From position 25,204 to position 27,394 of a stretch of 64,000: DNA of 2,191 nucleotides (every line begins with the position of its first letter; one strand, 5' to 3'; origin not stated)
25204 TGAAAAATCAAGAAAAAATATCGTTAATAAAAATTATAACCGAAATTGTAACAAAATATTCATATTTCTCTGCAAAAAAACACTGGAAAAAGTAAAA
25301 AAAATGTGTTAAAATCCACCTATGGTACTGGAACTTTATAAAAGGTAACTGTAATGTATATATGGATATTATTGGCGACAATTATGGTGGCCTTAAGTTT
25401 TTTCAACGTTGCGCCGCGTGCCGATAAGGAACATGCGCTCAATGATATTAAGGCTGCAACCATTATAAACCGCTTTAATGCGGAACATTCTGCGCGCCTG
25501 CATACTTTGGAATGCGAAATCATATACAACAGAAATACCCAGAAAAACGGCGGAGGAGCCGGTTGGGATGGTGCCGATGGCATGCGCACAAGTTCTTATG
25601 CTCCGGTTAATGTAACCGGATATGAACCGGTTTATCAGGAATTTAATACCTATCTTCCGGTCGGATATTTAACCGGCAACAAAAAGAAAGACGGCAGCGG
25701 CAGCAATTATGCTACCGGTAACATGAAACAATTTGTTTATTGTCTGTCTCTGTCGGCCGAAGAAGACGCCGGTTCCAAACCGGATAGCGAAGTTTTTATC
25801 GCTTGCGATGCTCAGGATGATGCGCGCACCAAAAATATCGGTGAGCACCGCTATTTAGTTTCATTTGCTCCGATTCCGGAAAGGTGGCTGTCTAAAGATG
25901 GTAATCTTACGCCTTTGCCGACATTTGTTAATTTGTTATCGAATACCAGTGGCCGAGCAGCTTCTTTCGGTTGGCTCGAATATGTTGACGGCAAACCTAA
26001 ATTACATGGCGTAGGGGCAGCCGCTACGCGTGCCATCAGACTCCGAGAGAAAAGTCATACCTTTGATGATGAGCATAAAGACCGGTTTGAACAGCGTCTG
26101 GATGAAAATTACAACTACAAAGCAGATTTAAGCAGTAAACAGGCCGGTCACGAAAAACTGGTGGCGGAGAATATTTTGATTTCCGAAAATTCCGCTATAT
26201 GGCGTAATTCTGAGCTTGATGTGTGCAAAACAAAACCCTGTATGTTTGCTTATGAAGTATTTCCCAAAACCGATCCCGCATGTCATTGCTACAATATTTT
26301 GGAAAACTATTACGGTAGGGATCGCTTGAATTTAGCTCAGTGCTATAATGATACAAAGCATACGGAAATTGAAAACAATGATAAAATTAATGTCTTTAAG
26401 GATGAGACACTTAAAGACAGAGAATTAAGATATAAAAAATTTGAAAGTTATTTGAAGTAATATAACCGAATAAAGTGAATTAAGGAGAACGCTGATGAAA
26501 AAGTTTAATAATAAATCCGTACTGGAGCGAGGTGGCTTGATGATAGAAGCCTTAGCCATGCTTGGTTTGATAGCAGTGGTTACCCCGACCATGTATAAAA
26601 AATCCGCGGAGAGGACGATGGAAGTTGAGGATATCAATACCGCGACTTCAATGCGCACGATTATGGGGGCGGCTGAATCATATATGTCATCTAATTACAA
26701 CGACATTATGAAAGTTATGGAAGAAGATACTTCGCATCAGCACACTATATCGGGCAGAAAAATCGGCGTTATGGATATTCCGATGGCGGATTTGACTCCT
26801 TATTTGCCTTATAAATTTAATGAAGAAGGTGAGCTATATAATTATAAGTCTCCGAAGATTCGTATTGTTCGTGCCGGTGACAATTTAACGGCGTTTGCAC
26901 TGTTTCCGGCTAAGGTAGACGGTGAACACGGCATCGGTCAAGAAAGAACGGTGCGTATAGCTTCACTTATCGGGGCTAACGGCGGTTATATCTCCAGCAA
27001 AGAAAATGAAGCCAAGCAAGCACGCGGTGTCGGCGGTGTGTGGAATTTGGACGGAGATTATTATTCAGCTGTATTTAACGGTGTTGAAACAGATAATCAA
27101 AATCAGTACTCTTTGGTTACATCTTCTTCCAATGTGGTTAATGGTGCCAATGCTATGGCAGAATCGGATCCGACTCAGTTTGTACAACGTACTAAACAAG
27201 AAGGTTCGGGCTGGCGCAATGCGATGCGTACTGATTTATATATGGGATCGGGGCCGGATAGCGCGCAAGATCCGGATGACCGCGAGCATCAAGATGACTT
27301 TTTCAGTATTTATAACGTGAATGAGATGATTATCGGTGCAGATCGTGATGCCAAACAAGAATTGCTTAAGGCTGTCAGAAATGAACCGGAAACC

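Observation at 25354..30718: Operon encoding a 1407-aa protein with a prepilin-type N-terminus: a giant pilin-like adhesin candidate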

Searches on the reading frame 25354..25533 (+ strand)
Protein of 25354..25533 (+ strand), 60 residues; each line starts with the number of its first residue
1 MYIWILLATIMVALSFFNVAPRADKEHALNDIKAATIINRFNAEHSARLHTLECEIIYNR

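Call 9: search_protein_families(library=pfam, proteins=[window:25354-25533:+], max_evalue=10)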
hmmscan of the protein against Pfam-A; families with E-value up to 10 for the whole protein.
seq(60 aa): 0 families

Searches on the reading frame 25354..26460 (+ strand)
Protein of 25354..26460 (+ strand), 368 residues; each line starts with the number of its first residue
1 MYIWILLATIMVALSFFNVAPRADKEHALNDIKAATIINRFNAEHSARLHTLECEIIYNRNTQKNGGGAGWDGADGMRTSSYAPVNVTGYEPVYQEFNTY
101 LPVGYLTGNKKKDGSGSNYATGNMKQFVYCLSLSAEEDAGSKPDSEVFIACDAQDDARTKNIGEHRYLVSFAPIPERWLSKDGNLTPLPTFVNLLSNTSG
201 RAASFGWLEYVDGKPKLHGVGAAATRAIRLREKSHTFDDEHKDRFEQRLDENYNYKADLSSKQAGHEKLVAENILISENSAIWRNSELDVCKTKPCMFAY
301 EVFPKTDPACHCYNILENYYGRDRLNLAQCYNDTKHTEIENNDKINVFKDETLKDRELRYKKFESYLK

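Call 3: search_protein_families(library=pfam, proteins=[window:25354-26460:+], max_evalue=1)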
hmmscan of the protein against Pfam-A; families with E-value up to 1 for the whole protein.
window:25354-26460:+ (368 aa): 0 families

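Call 4: search_protein_families(library=ncbifam, proteins=[window:25354-26460:+], max_evalue=1)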
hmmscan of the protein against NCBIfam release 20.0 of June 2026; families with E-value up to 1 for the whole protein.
window:25354-26460:+ (368 aa): 1 family
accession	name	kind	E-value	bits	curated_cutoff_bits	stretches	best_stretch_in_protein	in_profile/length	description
TIGR02158.1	PA_CoA_Oxy3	equivalog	0.055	13.3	133.35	1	239-287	138-185/237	1,2-phenylacetyl-CoA epoxidase subunit PaaC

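Call 75: search_protein_families(library=pfam, alignment_id=A6, max_evalue=0.1)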
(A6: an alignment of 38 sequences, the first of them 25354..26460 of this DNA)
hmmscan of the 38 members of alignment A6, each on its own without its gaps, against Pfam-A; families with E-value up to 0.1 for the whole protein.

A. member 1, window:25354-26460:+ (368 aa): 0 families

B. families by the number of members that match (of 38 scanned): 9 families
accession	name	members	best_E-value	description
PF24528.1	Ig_ADGRF3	1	0.012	Adhesion G-protein coupled receptor F3-like, Ig-like domain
PF03257.18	Adhesin_P1_C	1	0.02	Mycoplasma adhesin P1, C-terminal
PF13507.12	GATase_5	1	0.02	CobB/CobQ-like glutamine amidotransferase domain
PF04885.19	Stig1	1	0.021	Stigma-specific STIG1-like protein family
PF18552.7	PheRS_DBD1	1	0.029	PheRS DNA binding domain 1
PF22659.2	YycE-like_C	1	0.047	YycE-like C-terminal domain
PF04321.23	RmlD_sub_bind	1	0.082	RmlD substrate binding domain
PF23787.1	DUF7172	1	0.084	Domain of unknown function (DUF7172)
PF09910.14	DUF2139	1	0.087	Uncharacterized protein conserved in archaea (DUF2139)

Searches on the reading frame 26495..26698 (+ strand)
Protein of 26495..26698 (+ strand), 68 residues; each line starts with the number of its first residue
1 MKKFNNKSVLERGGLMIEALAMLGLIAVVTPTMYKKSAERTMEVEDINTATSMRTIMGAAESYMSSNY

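Call 9: search_protein_families(library=pfam, proteins=[window:26495-26698:+], max_evalue=10)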
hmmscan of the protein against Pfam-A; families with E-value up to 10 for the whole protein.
seq(68 aa): 0 families

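Call 62: search_protein_families(library=ncbifam, proteins=[window:26495-26698:+], max_evalue=10)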
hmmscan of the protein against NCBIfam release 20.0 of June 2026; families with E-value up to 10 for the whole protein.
seq(68 aa): 0 families

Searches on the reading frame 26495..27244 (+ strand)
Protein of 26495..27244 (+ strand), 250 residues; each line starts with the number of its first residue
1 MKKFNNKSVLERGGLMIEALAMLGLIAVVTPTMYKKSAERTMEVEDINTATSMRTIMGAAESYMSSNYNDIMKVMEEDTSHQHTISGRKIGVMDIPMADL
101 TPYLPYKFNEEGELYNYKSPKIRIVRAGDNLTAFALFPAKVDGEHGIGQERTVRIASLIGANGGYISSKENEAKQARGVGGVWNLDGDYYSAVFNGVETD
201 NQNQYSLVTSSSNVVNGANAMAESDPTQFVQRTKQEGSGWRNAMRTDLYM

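Call 9: search_protein_families(library=pfam, proteins=[window:26495-27244:+], max_evalue=10)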
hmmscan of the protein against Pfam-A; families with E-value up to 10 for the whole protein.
window:26495-27244:+ (250 aa): 0 families

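Call 62: search_protein_families(library=ncbifam, proteins=[window:26495-27244:+], max_evalue=10)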
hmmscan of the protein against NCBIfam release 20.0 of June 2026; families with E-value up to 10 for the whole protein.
window:26495-27244:+ (250 aa): 1 family
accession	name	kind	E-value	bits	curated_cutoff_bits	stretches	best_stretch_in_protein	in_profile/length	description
TIGR03734.1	PRTRC_parB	hypoth_equivalog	0.011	14.4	278.6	1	120-151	252-280/555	PRTRC system ParB family protein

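Call 68: search_dna_similar(query=window:26495-27244:+, collection=plasmids, mode=protein, max_evalue=10, max_rows=15)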
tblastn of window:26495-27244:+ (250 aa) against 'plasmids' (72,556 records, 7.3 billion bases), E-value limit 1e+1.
Records with a match: 47; places in all: 47; records where one place covers at least 80% of the query: 17.
Best place of each record, by identity: <60% 47.
By first word of the organism name: Serratia 23; Yersinia 17; Citrobacter 2; Stutzerimonas 2; Nitratidesulfovibrio 1; Methylorubrum 1; Cupriavidus 1.
By predicted mobility (MOB-suite, as given by PLSDB): mobilizable 32; conjugative 8; non-mobilizable 7.
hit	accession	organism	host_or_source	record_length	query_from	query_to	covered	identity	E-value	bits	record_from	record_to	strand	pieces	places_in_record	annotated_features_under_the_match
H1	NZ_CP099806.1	Yersinia ruckeri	Salmo salar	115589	10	250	96%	27.4%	3e-2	43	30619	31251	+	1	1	pilV: shufflon system plasmid conjugative transfer pilus tip adhesin PilV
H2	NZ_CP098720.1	Yersinia ruckeri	Salmo salar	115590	10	250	96%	27.4%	3e-2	43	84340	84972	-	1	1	pilV: shufflon system plasmid conjugative transfer pilus tip adhesin PilV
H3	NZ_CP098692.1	Yersinia ruckeri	Salmo salar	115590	10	250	96%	27.4%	3e-2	43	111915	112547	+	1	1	pilV: shufflon system plasmid conjugative transfer pilus tip adhesin PilV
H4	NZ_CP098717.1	Yersinia ruckeri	Salmo salar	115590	10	250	96%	27.4%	3e-2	43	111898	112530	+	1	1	pilV: shufflon system plasmid conjugative transfer pilus tip adhesin PilV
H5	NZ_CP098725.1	Yersinia ruckeri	Salmo salar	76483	10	250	96%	27.4%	4e-2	43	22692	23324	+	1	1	pilV: shufflon system plasmid conjugative transfer pilus tip adhesin PilV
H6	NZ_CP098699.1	Yersinia ruckeri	Salmo salar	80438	10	250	96%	27.4%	4e-2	43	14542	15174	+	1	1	pilV: shufflon system plasmid conjugative transfer pilus tip adhesin PilV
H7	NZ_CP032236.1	Yersinia ruckeri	Salmo salar,tissue ...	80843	10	250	96%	27.4%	4e-2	43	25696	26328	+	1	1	pilV: shufflon system plasmid conjugative transfer pilus tip adhesin PilV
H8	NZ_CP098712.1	Yersinia ruckeri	Salmo salar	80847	10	250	96%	27.4%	4e-2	43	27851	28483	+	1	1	pilV: shufflon system plasmid conjugative transfer pilus tip adhesin PilV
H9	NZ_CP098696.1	Yersinia ruckeri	Salmo salar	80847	10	250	96%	27.4%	4e-2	43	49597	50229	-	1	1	pilV: shufflon system plasmid conjugative transfer pilus tip adhesin PilV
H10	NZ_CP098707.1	Yersinia ruckeri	Salmo salar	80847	10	250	96%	27.4%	4e-2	43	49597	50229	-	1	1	pilV: shufflon system plasmid conjugative transfer pilus tip adhesin PilV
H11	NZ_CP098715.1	Yersinia ruckeri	Salmo salar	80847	10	250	96%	27.4%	4e-2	43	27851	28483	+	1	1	pilV: shufflon system plasmid conjugative transfer pilus tip adhesin PilV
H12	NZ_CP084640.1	Yersinia ruckeri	Rainbow trout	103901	10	250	96%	27.4%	4e-2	43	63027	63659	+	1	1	pilV: shufflon system plasmid conjugative transfer pilus tip adhesin PilV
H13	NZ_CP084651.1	Yersinia ruckeri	Rainbow trout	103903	10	250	96%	27.4%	4e-2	43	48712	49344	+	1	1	pilV: shufflon system plasmid conjugative transfer pilus tip adhesin PilV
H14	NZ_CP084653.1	Yersinia ruckeri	Rainbow trout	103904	10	250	96%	27.4%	4e-2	43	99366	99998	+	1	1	pilV: shufflon system plasmid conjugative transfer pilus tip adhesin PilV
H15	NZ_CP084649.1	Yersinia ruckeri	Rainbow trout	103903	10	250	96%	27.4%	4e-2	43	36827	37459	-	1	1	pilV: shufflon system plasmid conjugative transfer pilus tip adhesin PilV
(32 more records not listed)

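Call 69: get_annotated_region(hit=H1, flank=14000)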
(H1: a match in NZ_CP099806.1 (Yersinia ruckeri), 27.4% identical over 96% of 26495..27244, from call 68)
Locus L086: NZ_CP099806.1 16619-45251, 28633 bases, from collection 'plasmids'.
description: Yersinia ruckeri strain NVI-10705 plasmid pYR4, complete sequence
organism: Yersinia ruckeri (NCBI taxid 29486)
taxonomy: Bacteria; Pseudomonadota; Gammaproteobacteria; Enterobacterales; Yersiniaceae; Yersinia; Yersinia ruckeri
host: -; source: Salmo salar; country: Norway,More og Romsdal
typing (MOB-suite, as given by PLSDB): mobilizable; relaxase MOBP
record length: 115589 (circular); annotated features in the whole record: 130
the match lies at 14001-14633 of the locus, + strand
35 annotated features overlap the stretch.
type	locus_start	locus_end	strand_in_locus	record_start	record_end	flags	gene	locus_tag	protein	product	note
CDS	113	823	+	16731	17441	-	-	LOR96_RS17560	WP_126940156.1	PAS domain-containing protein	-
CDS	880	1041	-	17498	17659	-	-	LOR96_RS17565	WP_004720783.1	hypothetical protein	-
CDS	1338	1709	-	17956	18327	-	-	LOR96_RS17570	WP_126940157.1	helix-turn-helix transcriptional regulator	-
CDS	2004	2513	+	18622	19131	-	-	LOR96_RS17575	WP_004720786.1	transcription termination/antitermination NusG family protein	GO:0006354 - DNA-templated transcription elongation [Evidence IEA]; GO:0006355 - regulation of DNA-templated ...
CDS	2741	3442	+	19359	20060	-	-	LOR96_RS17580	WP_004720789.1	DUF2913 family protein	-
CDS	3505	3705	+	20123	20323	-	-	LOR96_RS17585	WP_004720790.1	hypothetical protein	-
CDS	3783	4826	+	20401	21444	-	-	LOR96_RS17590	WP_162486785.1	toxin co-regulated pilus biosynthesis Q family protein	-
CDS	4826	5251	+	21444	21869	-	pilM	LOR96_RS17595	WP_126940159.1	type IV pilus biogenesis protein PilM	-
CDS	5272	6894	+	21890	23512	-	-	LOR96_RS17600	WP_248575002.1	PilN family type IVB pilus formation outer membrane protein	GO:0009297 - pilus assembly [Evidence IEA]; GO:0009306 - protein secretion [Evidence IEA]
CDS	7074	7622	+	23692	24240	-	-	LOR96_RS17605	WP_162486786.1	hypothetical protein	-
CDS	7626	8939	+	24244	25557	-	pilO2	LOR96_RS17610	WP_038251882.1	type 4b pilus protein PilO2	-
CDS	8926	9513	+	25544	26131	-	pilP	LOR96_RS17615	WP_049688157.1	type IV pilus biogenesis protein PilP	GO:0009297 - pilus assembly [Evidence IEA]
CDS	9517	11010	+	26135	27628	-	-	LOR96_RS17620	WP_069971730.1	ATPase, T2SS/T4P/T4SS family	-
CDS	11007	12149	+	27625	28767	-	-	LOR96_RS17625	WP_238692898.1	type II secretion system F family protein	-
CDS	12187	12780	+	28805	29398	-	-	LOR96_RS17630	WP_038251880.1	type 4 pilus major pilin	-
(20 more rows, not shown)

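Call 97: search_protein_families(library=pfam, proteins=[L086:13974-15044:+], max_evalue=1)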
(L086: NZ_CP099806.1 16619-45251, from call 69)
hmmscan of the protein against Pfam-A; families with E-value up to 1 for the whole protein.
L086:13974-15044:+ (357 aa): 1 family
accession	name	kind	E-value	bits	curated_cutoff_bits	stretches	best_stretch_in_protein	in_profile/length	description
PF04917.17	Shufflon_N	-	6.2e-97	325.4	27.5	2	39-239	1-203/324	Bacterial shufflon protein, N-terminal constant region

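Call 100: search_protein_representatives(protein=window:26495-27244:+)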
Query: 250 residues. Proteins with E-value up to 0.001 (for the whole library): 385; up to 1e-10: 252; up to 1e-30: 73. The best 150 are listed.
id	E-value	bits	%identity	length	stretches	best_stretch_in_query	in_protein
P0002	1.3e-121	420.7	82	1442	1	1-250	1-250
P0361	3.0e-93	328.0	67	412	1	1-250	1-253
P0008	9.6e-82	290.3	61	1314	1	1-250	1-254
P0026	7.5e-79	280.8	63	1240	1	6-250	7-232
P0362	6.5e-75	268.0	58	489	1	6-250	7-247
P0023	5.3e-74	265.0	59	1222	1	1-250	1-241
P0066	2.8e-73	262.6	62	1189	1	1-250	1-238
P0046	9.5e-72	257.6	59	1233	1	1-250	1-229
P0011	5.3e-71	255.2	60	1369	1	1-250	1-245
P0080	5.4e-71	255.1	57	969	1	6-250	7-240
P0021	3.1e-70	252.7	57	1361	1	1-250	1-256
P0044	5.0e-70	252.0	60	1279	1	1-250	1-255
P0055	8.2e-70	251.3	63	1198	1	4-250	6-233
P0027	1.1e-69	250.9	56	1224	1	3-250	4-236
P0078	1.3e-69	250.7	55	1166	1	4-250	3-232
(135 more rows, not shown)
